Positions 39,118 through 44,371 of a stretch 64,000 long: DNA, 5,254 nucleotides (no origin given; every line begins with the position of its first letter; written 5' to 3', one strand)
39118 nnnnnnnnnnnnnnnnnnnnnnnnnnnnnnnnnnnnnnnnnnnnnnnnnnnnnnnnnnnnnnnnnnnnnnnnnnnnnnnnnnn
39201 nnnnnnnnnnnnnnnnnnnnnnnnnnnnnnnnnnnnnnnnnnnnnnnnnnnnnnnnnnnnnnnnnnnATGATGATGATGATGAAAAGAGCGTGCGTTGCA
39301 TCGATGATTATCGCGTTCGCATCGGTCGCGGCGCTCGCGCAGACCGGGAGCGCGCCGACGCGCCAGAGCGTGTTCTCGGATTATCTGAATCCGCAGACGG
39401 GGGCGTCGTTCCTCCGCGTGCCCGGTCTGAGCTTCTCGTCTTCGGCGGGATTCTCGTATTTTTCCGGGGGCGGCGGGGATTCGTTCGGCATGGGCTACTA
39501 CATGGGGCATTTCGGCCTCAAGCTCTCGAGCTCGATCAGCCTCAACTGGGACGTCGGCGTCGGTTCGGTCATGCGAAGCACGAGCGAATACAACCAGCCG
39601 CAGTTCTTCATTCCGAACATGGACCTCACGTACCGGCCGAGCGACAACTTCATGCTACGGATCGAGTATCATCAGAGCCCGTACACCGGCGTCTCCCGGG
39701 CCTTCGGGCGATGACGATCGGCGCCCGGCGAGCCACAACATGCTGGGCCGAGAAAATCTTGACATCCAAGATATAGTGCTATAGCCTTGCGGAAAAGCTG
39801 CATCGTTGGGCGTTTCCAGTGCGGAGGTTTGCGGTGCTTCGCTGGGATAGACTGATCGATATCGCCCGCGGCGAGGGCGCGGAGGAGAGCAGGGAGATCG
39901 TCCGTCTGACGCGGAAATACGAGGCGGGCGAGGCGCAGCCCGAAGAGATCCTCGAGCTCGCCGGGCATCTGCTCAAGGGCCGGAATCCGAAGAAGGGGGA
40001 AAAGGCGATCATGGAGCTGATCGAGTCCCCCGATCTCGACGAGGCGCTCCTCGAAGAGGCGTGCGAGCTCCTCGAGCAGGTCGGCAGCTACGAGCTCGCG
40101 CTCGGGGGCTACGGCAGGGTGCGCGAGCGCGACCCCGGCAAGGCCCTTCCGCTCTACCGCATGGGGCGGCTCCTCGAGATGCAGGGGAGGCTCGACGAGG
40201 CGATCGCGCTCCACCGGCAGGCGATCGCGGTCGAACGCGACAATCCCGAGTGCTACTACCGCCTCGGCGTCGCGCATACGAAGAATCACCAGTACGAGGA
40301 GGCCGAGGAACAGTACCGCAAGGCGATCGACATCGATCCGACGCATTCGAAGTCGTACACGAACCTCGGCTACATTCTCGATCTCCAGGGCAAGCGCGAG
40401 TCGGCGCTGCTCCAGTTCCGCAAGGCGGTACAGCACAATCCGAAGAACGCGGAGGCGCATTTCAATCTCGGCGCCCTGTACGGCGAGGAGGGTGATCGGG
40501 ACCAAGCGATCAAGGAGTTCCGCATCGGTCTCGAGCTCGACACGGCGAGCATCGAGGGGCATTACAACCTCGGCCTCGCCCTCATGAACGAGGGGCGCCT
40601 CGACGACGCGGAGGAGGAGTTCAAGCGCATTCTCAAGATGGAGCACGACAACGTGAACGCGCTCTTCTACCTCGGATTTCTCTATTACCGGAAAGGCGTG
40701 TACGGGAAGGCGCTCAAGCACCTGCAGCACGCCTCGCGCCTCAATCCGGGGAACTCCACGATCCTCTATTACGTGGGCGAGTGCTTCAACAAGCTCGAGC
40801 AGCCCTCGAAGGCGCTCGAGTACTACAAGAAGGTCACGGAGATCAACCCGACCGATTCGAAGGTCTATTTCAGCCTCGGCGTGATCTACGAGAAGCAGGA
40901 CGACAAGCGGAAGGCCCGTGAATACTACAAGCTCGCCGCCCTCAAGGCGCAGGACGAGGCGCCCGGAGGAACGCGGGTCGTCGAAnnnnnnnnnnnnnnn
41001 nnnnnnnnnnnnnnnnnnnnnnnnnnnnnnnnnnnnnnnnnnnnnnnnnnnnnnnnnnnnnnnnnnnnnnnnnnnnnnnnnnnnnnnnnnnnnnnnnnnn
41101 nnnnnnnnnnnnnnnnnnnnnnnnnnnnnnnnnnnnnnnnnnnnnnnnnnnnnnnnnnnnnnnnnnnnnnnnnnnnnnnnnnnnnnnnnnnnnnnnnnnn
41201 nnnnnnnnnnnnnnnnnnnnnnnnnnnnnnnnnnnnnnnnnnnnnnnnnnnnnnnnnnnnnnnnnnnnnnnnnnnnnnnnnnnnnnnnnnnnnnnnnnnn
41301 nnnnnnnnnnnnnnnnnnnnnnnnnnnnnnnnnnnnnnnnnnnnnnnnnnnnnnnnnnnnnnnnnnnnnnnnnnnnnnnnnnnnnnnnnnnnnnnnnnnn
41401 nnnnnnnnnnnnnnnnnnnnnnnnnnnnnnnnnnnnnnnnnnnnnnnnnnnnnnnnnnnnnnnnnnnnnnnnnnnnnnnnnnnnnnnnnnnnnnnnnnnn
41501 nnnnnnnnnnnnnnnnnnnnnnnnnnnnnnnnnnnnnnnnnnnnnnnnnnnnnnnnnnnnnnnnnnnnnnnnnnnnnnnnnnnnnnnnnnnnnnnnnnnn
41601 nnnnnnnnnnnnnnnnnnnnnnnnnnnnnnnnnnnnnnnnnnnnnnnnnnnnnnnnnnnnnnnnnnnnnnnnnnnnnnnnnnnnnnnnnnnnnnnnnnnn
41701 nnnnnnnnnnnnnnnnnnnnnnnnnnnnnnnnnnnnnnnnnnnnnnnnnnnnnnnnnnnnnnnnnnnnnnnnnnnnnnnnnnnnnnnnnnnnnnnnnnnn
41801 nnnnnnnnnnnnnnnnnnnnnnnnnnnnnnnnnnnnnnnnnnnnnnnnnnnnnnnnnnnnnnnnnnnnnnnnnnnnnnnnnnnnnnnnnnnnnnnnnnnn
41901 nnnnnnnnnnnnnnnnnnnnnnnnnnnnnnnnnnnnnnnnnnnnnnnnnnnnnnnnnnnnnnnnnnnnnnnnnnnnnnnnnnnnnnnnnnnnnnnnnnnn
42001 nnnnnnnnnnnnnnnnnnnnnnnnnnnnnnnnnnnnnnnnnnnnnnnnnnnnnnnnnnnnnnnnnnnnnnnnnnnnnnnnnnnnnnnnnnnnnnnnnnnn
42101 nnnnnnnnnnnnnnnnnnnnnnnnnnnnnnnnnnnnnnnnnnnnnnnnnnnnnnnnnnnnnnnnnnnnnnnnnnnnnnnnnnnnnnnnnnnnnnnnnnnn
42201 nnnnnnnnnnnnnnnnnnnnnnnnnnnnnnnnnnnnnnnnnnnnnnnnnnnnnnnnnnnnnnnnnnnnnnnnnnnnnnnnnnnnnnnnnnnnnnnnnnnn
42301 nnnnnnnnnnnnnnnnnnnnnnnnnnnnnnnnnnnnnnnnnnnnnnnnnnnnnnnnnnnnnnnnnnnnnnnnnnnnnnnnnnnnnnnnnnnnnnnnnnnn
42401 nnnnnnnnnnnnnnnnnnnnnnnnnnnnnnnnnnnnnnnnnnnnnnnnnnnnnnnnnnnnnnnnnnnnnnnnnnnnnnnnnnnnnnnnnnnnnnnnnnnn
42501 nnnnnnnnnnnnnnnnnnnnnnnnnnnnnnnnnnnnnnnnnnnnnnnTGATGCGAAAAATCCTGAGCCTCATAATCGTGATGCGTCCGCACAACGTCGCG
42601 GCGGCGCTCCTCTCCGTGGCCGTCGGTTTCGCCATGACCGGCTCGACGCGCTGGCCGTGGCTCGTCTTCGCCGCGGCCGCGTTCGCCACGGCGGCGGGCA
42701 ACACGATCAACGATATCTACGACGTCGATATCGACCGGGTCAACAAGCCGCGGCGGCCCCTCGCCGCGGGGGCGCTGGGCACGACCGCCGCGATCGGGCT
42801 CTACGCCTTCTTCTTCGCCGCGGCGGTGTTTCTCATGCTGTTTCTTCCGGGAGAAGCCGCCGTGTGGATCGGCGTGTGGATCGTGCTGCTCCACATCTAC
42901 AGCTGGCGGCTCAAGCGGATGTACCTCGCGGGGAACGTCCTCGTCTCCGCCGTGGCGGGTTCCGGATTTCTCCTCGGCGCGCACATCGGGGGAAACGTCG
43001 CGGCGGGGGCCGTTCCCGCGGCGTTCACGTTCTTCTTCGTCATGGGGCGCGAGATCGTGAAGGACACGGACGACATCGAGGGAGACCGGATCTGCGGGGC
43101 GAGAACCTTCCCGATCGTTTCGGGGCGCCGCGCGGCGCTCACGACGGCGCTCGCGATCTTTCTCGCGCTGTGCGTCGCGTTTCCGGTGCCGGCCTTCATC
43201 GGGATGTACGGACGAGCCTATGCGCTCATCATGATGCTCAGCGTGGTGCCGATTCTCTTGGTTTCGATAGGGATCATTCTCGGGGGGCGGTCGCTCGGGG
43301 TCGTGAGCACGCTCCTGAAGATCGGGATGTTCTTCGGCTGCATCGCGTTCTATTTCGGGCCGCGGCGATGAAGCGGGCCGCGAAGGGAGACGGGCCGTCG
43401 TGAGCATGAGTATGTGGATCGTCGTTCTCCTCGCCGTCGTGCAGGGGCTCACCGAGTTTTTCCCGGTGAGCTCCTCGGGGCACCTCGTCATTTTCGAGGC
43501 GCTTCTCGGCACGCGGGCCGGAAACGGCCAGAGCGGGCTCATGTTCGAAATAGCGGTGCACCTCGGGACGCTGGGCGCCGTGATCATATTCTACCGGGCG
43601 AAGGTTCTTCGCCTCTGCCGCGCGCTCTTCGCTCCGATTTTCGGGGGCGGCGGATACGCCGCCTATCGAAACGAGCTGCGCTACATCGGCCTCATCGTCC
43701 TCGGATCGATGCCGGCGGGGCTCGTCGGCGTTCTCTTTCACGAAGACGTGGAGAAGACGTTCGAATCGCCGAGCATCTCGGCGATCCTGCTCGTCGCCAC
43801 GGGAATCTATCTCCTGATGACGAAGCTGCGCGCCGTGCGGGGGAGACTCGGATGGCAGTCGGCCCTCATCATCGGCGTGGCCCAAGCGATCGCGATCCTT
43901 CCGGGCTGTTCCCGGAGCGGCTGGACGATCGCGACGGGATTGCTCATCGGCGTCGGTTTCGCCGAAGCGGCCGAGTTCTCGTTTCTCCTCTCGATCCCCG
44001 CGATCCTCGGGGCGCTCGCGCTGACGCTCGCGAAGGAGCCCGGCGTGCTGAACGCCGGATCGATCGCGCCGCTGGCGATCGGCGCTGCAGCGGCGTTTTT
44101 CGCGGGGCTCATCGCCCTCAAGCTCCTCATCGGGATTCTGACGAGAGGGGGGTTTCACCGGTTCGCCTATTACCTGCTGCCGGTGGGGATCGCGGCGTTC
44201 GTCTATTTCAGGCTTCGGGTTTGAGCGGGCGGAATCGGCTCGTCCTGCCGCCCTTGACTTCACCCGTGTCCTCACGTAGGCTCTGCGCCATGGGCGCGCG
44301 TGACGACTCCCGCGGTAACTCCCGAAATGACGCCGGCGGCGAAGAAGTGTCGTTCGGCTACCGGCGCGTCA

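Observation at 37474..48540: ~11-kb co-directional, largely start/stop-overlapping gene string coupling an MglA-like GTPase module to surface-glycan/lipid-carrier genes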

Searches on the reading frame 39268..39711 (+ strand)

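Call 6: search_protein_families(library=pfam, proteins=[window:39268-39711:+], max_evalue=0.01)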
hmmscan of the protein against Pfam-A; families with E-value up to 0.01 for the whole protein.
window:39268-39711:+ (148 aa): 0 families

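Call 7: search_protein_families(library=ncbifam, proteins=[window:39268-39711:+], max_evalue=0.01)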
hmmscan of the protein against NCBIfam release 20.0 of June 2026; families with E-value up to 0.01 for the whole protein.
window:39268-39711:+ (148 aa): 0 families

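Call 70: search_protein_families(library=ncbifam, proteins=[window:39268-39711:+], max_evalue=0.01)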
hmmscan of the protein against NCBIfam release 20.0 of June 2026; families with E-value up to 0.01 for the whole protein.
window:39268-39711:+ (148 aa): 0 families

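Call 88: search_protein_families(library=pfam, proteins=[window:39340-39711:+], max_evalue=5)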
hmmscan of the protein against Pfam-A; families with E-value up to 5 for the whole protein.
window:39340-39711:+ (124 aa): 1 family
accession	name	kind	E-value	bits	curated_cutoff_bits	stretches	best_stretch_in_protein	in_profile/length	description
PF07642.17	BBP2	-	0.032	13.9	26.2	1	37-110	152-226/339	Putative beta-barrel porin-2, OmpL-like. bbp2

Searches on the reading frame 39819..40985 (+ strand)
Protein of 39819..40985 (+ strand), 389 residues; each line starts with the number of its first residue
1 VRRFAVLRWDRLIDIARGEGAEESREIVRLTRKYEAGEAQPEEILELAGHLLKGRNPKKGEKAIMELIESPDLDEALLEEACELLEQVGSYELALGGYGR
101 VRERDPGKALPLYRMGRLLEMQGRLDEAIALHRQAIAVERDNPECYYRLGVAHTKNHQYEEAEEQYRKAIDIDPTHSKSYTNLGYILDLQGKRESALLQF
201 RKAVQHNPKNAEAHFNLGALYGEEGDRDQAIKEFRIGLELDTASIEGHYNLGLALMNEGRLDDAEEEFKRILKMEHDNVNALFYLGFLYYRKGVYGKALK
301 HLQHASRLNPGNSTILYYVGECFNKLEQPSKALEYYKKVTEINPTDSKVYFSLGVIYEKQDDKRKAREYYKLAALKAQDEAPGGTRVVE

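Call 6: search_protein_families(library=pfam, proteins=[window:39819-40985:+], max_evalue=0.01)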
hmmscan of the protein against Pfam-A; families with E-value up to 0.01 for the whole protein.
window:39819-40985:+ (389 aa): 32 families (the best 25 are shown)
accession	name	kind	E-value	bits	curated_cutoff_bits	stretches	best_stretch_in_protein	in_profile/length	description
PF00515.34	TPR_1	-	1.5e-54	180.1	27.8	8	143-176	1-34/34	Tetratricopeptide repeat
PF07719.23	TPR_2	-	3.5e-50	164.4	27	7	143-176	1-34/34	Tetratricopeptide repeat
PF13431.12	TPR_17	-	3.2e-49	161.5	24.4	4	166-192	2-28/34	Tetratricopeptide repeat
PF13414.12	TPR_11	-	1.9e-46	155.9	26.8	7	122-156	7-41/42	TPR repeat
PF13181.12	TPR_8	-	2.1e-36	121.4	25.7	4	144-176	2-34/34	Tetratricopeptide repeat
PF14559.12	TPR_19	-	4.2e-35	120.3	25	7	121-176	3-58/68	Tetratricopeptide repeat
PF13424.12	TPR_12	-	1.8e-31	108.6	30.1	4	146-205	6-73/77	Tetratricopeptide repeat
PF13432.12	TPR_16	-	3.2e-31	107.8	32.7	5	113-175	1-63/65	Tetratricopeptide repeat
PF13428.12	TPR_14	-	3.6e-30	101.8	23.5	4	112-150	4-42/44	Tetratricopeptide repeat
PF13174.12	TPR_6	-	1.3e-22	79.3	26.3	0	316-345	3-32/33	Tetratricopeptide repeat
PF24575.1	TPR_Slam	-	1.4e-18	67.6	35.2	1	66-165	7-103/104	Surface lipoprotein assembly modifier, N-terminal TPR repeats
PF13176.12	TPR_7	-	2.8e-16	58.6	27.9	1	112-143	2-33/36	Tetratricopeptide repeat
PF23914.1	TPR_CcmH_CycH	-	1.5e-15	57.8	42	2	198-313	37-155/158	Cytochrome c-type biogenesis protein H TPR domain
PF12895.13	ANAPC3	-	4.9e-14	52.8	27.2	2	259-338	3-81/82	Anaphase-promoting complex, cyclosome, subunit 3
PF13374.12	TPR_10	-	3.2e-13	49.7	27.5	1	145-172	4-31/42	Tetratricopeptide repeat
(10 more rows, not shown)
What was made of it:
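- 39819..40988 (+): g4: TPR protein with no signal peptide. TPR_1 E 1.5e-54 (call 6).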

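Call 7: search_protein_families(library=ncbifam, proteins=[window:39819-40985:+], max_evalue=0.01)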
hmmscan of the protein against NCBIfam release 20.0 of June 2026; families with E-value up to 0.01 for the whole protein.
window:39819-40985:+ (389 aa): 46 families (the best 25 are shown)
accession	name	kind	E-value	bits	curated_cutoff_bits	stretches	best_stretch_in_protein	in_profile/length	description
NF040959.1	MamA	equivalog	5.3e-47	159.9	200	4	242-371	68-197/204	magnetosome protein MamA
TIGR02917.1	PEP_TPR_lipo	equivalog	8.4e-37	126.5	312.2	3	217-377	471-632/899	XrtA/PEP-CTERM system TPR-repeat protein PrsT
TIGR02521.1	type_IV_pilW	equivalog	7.2e-27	94.4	154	2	209-371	29-193/234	type IV pilus biogenesis/stability protein PilW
TIGR02552.1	LcrH_SycD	equivalog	1.3e-26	92.9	104.8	2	239-347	12-120/136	SycD/LcrH family type III secretion system chaperone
NF033762.1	social_mot_Tgl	equivalog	1.3e-22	80.4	225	2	190-380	44-237/252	social motility TPR repeat lipoprotein Tgl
TIGR00990.1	3a0801s09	subfamily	5.1e-22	78.2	757.25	2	150-309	338-497/615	mitochondrial import receptor subunit TOM70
NF053607.1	CHU_0125_OmpA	equivalog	5.8e-22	77.9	620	3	289-380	29-120/639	CHU_0125 family OmpA-like outer membrane integrity protein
NF033758.1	gliding_GltE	equivalog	8e-22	77.8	225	2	238-372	215-350/411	adventurous gliding motility TPR repeat lipoprotein GltE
NF047371.1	FlcA_CTERM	equivalog_domain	4.2e-21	75.1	300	3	286-376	445-536/646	periplasmic flagellar collar protein FlcA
NF002725.1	PRK02603.1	equivalog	8.9e-20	71.4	143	3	145-229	37-124/173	photosystem I assembly protein Ycf3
NF008391.2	PRK11189.1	equivalog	2.6e-19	69.8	250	2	184-374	72-264/297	lipoprotein NlpI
TIGR02795.1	tol_pal_ybgF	equivalog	2.9e-19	69.8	90.1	2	249-345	6-108/119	tol-pal system protein YbgF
NF033920.0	C39_PA2778_fam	equivalog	2.9e-19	69.5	150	3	187-274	166-253/255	PA2778 family cysteine peptidase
NF047507.1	TPR_BatC_Lepto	exception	9.9e-17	61.1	175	3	295-378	47-126/214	TPR repeat-containing protein BatC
NF008520.0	PRK11447.1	equivalog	1.3e-16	59.7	858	2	170-244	264-336/1157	cellulose synthase complex outer membrane protein BcsC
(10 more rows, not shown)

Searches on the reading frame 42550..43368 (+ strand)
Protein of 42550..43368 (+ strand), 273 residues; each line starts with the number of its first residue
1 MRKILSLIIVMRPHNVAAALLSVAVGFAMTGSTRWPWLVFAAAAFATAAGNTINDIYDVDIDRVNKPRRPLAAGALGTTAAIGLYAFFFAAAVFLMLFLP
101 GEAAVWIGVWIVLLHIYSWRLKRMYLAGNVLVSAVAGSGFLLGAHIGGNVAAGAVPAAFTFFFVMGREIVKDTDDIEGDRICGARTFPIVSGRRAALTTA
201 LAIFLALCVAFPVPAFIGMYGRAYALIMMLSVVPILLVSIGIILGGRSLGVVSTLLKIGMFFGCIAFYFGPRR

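Call 6: search_protein_families(library=pfam, proteins=[window:42550-43368:+], max_evalue=0.01)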
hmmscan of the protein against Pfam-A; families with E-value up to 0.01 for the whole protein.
window:42550-43368:+ (273 aa): 3 families
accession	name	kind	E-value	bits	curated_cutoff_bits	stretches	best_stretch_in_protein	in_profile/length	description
PF01040.23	UbiA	-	2e-36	126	34.2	1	20-242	2-231/250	UbiA prenyltransferase family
PF11992.13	TgpA_N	-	0.0011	18.5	30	1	18-101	107-183/333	TgpA N-terminal domain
PF01219.24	DAGK_prokar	-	0.0037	17.5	22.3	1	16-98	21-102/102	Prokaryotic diacylglycerol kinase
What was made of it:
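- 42550..43371 (+): g6: DGGGPS-like UbiA prenyltransferase. PF01040 E 2e-36 (call 6).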

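Call 7: search_protein_families(library=ncbifam, proteins=[window:42550-43368:+], max_evalue=0.01)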
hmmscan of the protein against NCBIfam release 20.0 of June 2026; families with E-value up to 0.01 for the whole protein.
window:42550-43368:+ (273 aa): 27 families (the best 25 are shown)
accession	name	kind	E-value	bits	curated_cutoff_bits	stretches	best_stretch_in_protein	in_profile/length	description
NF009521.0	PRK12882.1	equivalog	3.3e-52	177.5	296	1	4-270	5-276/280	geranylgeranylglycerol-phosphate geranylgeranyltransferase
NF009523.0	PRK12884.1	equivalog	2.8e-50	171.1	269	1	2-269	2-275/279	prenyltransferase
NF009522.0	PRK12883.1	equivalog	2.5e-38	132.2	353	1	6-269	5-272/279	geranylgeranylglycerol-phosphate geranylgeranyltransferase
NF009513.0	PRK12872.1-3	equivalog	4.1e-33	115.2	288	1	37-267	56-290/293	prenyltransferase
NF009512.0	PRK12872.1-1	equivalog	1.8e-23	83.6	278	2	37-137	43-147/303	geranylgeranylglycerol-phosphate geranylgeranyltransferase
NF005742.0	PRK07566.1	equivalog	1.1e-15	57.6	313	1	7-237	31-275/315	chlorophyll synthase ChlG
NF009525.0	PRK12887.1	equivalog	3.1e-13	49.7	226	1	5-227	15-259/310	homogentisate phytyltransferase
NF006088.0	PRK08238.1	equivalog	3.2e-13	49.1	351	1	25-141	216-336/482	UbiA family prenyltransferase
TIGR01476.1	chlor_syn_BchG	subfamily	7.7e-12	45.2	212.3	1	40-236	44-245/283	(bacterio)chlorophyll synthase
TIGR01475.1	ubiA_other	subfamily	1.5e-10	41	180.8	1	33-232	35-239/282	UbiA-like polyprenyltransferase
NF009058.0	PRK12392.1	subfamily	3.1e-10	39.6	494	1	44-237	62-264/333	bacteriochlorophyll c synthase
NF009516.0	PRK12875.1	equivalog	6.1e-10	38.6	205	1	52-227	72-252/292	prenyltransferase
TIGR01474.1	ubiA_proteo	equivalog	1e-09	38.3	275.45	1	9-227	18-236/282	4-hydroxybenzoate octaprenyltransferase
NF008978.0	PRK12324.1-4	equivalog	2.4e-09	36.6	207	1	16-153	44-185/322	decaprenyl-phosphate phosphoribosyltransferase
NF035940.1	prenyl_rel_EboC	equivalog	3.9e-09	36.3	250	1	8-152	3-157/292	UbiA-like protein EboC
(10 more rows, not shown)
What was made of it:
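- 42550..43371 (+): NF009521 scores 177 bits, below its cut-off of 296 (call 7).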

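Call 18: search_solved_structures(query=window:42550-43368:+, max_evalue=0.01, show_alignments=2)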
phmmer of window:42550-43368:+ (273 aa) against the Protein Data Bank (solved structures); distinct sequences matched with E-value up to 0.01: 3.
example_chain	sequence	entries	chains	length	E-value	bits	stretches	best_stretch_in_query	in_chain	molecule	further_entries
6m31_A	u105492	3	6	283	8.8e-29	104.2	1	3-270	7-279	Digeranylgeranylglyceryl phosphate synthase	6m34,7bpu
9sas_C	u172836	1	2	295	5.7e-07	32.7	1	43-236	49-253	Chlorophyll a synthase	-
9sau_C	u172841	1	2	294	5.8e-07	32.7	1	43-236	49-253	Chlorophyll a synthase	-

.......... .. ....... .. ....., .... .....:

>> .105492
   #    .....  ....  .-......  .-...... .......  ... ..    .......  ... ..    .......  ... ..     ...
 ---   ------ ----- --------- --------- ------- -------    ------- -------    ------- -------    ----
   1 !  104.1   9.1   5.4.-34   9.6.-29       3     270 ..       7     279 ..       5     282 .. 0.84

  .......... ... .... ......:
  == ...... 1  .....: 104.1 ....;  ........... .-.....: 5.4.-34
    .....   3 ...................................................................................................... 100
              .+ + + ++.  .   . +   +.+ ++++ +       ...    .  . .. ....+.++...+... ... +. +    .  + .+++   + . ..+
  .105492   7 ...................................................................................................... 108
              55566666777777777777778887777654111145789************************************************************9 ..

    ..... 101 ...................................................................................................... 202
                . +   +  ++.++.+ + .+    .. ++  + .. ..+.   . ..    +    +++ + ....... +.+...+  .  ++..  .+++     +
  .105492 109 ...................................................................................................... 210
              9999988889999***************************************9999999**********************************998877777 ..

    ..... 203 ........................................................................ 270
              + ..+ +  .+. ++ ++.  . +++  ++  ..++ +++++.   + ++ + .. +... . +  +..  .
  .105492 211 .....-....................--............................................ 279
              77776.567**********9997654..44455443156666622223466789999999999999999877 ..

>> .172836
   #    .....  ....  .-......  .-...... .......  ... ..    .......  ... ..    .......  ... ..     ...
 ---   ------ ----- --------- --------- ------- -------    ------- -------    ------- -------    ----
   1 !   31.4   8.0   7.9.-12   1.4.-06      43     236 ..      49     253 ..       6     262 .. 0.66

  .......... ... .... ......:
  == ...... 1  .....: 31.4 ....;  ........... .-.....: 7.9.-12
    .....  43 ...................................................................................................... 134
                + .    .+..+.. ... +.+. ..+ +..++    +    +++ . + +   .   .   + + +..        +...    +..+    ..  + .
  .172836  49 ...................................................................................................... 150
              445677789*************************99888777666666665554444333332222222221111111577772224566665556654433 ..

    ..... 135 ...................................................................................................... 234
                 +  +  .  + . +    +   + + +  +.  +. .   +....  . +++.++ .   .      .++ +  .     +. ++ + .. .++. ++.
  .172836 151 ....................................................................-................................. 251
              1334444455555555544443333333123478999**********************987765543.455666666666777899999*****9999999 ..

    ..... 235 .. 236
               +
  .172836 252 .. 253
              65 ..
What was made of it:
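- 42550..43371 (+): End-to-end match to M. jannaschii DGGGPS 6m31, E 9e-29 (call 18).
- On DGGGPS (UbiA superfamily): 6m31 E 9e-29 over aa 3-270, with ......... and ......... present (call 18).
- Closest known: Archaeal DGGGPS and the DGGGPS orthologues of FCB-group bacteria. Same: Full-length alignment to MjDGGGPS, with both Asp-rich motifs present (call 18).
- g6 aligns end to end with M. jannaschii DGGGPS (call 18).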

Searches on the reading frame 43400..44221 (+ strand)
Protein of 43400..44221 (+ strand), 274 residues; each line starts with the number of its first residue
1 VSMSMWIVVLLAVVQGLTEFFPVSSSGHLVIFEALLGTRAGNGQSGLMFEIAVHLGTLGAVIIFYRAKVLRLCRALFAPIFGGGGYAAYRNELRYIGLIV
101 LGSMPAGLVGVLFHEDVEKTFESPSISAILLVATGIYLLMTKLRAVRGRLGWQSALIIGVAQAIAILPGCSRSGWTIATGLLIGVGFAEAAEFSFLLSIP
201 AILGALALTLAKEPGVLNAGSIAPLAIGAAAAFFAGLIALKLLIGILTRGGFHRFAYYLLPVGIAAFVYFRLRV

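Call 6: search_protein_families(library=pfam, proteins=[window:43400-44221:+], max_evalue=0.01)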
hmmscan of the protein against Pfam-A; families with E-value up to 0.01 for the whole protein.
window:43400-44221:+ (274 aa): 1 family
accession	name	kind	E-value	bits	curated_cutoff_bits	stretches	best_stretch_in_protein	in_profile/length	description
PF02673.24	BacA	-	8e-69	232.6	33.4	1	9-264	2-256/257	Bacitracin resistance protein BacA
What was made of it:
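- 43400..44224 (+): g7: undecaprenyl-diphosphatase UppP/BacA. The start is 43400 (GTG) or 43412 (ATG). PF02673 232 bits (call 6).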

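Call 7: search_protein_families(library=ncbifam, proteins=[window:43400-44221:+], max_evalue=0.01)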
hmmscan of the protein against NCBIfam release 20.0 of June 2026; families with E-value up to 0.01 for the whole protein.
window:43400-44221:+ (274 aa): 12 families
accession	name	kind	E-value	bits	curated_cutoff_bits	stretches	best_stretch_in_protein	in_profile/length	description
TIGR00753.1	undec_PP_bacA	equivalog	5.1e-57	193.5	217.5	1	8-262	1-254/255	undecaprenyl-diphosphatase UppP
NF001393.0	PRK00281.2-4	equivalog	2.4e-54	184.6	284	1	3-270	1-264/266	undecaprenyl-diphosphate phosphatase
NF001390.0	PRK00281.1-4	equivalog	2e-53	181.6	260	1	4-268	5-264/272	undecaprenyl-diphosphate phosphatase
NF001389.0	PRK00281.1-2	equivalog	5.9e-51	173.4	262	1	5-269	6-263/272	undecaprenyl-diphosphate phosphatase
NF001392.0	PRK00281.2-1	equivalog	1.4e-47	162.5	308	1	2-268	4-270/280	undecaprenyl-diphosphate phosphatase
NF001388.0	PRK00281.1-1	equivalog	1.2e-46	159.5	362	1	4-269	6-271/273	undecaprenyl-diphosphate phosphatase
NF001397.0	PRK00281.3-4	equivalog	2.4e-41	142.2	363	1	4-269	2-277/281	undecaprenyl-diphosphate phosphatase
NF001394.0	PRK00281.2-5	equivalog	1.5e-38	132.9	311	1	2-269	5-274/281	undecaprenyl-diphosphate phosphatase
NF001391.0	PRK00281.1-5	equivalog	1.6e-38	132.7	293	1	3-272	4-275/279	undecaprenyl-diphosphate phosphatase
NF001395.0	PRK00281.3-1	equivalog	5.4e-34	117.9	394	2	149-272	182-305/306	undecaprenyl-diphosphate phosphatase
NF001396.0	PRK00281.3-3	equivalog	1.3e-32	113.7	382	1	7-267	6-261/264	undecaprenyl-diphosphate phosphatase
NF001398.0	PRK00281.3-5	equivalog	4.5e-24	85.7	354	1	5-246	4-249/278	undecaprenyl-diphosphate phosphatase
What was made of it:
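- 43400..44224 (+): TIGR00753 scores 193.5, below its cut-off of 217.5 (call 7).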
